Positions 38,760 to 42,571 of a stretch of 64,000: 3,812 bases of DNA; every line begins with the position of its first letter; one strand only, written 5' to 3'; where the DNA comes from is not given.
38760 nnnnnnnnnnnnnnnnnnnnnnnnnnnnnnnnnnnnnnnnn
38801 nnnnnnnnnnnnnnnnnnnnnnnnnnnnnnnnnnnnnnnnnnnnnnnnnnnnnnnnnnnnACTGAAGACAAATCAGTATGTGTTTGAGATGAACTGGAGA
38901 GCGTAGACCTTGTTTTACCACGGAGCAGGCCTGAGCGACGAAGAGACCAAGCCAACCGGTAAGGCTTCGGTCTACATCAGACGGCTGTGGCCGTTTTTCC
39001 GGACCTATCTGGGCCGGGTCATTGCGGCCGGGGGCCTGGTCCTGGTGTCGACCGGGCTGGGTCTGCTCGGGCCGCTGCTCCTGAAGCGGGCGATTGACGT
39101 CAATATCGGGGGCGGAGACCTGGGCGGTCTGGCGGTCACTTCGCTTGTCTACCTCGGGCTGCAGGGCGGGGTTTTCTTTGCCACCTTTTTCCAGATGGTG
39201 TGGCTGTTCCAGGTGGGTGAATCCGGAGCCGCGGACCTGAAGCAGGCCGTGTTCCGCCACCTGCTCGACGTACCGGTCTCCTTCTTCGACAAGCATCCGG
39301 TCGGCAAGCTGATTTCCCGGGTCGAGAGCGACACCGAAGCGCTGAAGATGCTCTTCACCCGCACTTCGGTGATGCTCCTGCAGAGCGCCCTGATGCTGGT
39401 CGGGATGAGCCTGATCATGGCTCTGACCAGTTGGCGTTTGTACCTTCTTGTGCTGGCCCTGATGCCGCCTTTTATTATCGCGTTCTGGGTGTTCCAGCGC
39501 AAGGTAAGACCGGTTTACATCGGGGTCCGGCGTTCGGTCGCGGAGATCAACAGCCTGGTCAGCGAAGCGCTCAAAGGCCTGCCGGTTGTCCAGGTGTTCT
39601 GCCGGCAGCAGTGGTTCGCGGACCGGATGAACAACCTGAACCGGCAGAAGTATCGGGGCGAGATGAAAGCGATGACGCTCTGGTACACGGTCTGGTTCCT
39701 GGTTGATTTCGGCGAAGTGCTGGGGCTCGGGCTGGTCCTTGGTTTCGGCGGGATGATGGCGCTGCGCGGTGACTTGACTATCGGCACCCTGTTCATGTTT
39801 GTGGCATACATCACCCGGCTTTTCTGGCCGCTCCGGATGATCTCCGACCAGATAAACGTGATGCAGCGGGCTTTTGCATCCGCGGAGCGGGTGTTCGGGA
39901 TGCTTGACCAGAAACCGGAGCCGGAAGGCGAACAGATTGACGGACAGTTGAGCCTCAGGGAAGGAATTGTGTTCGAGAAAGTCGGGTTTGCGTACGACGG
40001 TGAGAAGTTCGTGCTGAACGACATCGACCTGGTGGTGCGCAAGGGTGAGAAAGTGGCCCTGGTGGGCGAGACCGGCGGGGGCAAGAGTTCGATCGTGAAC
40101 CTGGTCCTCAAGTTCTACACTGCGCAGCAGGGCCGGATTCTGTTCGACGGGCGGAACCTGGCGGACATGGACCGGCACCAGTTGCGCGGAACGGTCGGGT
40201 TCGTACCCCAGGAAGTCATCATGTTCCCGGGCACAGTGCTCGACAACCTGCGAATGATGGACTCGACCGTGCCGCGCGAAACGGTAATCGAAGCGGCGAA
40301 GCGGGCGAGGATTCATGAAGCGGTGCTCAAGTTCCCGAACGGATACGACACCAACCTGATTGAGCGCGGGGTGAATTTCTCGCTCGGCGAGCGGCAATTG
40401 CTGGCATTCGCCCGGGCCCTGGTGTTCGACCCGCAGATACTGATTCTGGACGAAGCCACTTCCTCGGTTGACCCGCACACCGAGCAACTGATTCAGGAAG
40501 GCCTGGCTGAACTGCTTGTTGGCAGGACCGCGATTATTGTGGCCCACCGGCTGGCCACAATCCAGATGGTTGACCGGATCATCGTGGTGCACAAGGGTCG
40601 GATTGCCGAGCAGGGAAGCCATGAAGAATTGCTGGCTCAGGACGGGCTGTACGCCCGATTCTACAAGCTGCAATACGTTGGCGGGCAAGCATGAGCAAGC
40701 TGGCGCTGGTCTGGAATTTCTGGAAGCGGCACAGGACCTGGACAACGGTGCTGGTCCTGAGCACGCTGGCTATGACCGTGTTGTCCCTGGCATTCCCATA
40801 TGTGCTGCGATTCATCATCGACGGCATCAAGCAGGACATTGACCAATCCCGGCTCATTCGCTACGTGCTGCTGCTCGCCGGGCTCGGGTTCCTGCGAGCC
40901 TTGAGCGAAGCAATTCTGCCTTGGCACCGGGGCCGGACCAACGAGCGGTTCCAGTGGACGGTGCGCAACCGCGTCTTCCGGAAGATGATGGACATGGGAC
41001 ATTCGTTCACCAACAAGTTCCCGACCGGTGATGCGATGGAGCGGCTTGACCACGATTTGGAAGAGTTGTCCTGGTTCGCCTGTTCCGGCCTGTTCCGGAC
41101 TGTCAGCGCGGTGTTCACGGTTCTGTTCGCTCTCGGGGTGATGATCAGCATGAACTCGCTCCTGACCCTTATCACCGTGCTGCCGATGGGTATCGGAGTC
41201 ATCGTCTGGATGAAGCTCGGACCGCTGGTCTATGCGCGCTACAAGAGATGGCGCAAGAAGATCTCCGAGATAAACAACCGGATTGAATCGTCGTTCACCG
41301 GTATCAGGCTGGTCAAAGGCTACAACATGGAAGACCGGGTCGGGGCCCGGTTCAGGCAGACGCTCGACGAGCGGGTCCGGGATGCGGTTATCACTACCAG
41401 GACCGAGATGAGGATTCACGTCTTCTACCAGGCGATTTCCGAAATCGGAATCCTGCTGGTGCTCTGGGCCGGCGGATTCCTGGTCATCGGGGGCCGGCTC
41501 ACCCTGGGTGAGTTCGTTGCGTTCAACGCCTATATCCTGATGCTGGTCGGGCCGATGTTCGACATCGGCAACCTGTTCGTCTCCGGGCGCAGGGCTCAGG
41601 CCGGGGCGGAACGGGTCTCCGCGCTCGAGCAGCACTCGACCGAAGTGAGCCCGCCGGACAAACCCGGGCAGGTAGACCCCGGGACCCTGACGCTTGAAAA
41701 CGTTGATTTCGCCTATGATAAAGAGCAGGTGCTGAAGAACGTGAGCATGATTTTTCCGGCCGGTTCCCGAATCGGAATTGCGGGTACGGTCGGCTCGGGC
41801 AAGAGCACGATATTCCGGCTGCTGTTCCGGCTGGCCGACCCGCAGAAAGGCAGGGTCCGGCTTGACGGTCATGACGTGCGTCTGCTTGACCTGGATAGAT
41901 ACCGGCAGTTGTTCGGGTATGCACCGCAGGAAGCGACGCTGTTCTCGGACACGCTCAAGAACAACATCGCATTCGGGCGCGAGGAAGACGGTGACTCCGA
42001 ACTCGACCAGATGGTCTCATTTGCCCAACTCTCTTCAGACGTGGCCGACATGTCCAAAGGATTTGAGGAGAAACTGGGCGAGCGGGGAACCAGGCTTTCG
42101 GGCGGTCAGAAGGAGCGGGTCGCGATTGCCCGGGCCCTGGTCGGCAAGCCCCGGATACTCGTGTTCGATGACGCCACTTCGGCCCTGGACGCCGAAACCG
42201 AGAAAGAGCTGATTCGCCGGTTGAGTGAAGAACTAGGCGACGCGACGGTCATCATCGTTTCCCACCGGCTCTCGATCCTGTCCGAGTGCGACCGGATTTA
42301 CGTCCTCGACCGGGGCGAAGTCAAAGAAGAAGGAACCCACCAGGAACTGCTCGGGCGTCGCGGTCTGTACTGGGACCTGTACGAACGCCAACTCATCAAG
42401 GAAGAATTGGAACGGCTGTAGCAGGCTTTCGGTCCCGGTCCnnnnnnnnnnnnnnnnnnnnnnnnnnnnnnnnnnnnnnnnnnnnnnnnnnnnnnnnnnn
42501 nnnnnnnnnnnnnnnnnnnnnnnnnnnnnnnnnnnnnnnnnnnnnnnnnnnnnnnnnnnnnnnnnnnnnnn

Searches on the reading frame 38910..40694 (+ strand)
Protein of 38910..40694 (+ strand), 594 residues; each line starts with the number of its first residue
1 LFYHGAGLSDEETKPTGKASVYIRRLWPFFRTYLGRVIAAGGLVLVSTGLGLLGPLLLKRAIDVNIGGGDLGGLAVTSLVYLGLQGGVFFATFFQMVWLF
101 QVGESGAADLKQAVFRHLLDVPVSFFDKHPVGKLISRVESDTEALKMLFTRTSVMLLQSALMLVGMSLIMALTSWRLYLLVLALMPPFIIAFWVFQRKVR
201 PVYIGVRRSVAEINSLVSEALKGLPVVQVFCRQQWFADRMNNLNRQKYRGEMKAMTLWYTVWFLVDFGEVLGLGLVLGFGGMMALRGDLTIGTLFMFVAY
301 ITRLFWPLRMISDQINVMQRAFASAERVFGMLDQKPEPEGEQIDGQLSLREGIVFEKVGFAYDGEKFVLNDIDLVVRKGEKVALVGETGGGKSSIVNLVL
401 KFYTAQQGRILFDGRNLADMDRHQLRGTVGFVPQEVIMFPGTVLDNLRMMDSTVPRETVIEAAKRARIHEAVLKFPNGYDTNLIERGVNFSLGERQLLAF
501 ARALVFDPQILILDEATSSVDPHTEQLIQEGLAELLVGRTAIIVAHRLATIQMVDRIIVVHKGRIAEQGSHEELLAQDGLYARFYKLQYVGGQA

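Call 93: search_protein_families(library=pfam, proteins=[window:38910-40694:+], max_evalue=0.001)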
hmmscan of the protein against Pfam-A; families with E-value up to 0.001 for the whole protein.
window:38910-40694:+ (594 aa): 2 families
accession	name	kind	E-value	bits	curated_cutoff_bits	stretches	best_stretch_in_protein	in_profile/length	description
PF00664.28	ABC_membrane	-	1.3e-47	163.2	28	1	38-308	2-274/274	ABC transporter transmembrane region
PF00005.33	ABC_tran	-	7.4e-29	101.5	25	1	369-518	1-137/137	ABC transporter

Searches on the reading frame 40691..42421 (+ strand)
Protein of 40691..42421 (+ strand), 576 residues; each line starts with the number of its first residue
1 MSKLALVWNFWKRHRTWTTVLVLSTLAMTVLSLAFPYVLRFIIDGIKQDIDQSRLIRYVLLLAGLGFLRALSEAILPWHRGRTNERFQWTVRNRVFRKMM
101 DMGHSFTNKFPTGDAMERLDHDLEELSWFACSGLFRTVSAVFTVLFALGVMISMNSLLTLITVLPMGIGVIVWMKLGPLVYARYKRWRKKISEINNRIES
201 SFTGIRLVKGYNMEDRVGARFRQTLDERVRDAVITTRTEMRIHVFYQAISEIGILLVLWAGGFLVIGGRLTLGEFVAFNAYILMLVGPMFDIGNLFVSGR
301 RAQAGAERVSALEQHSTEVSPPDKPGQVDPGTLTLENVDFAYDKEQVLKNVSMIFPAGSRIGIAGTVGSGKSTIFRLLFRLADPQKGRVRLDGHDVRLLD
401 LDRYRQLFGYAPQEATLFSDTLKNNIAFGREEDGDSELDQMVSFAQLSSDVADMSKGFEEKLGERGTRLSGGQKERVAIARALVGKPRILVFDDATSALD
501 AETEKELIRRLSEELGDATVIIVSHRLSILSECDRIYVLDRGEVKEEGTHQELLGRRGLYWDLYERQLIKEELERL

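Call 93: search_protein_families(library=pfam, proteins=[window:40691-42421:+], max_evalue=0.001)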
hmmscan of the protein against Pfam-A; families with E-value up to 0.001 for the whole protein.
window:40691-42421:+ (576 aa): 5 families
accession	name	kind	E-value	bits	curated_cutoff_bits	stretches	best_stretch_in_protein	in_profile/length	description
PF00664.28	ABC_membrane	-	3.9e-39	135.4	28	1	21-289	4-274/274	ABC transporter transmembrane region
PF00005.33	ABC_tran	-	7.7e-28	98.2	25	1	348-497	1-137/137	ABC transporter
PF02463.25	SMC_N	-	9.4e-08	32.2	40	1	366-539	32-211/220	RecF/RecN/SMC N terminal domain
PF13191.12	AAA_16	-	0.00022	22.2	32.6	1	363-520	29-164/167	AAA ATPase domain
PF13304.12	AAA_21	-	0.00067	20.2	27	0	363-406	4-49/304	AAA domain, putative AbiEii toxin, Type IV TA system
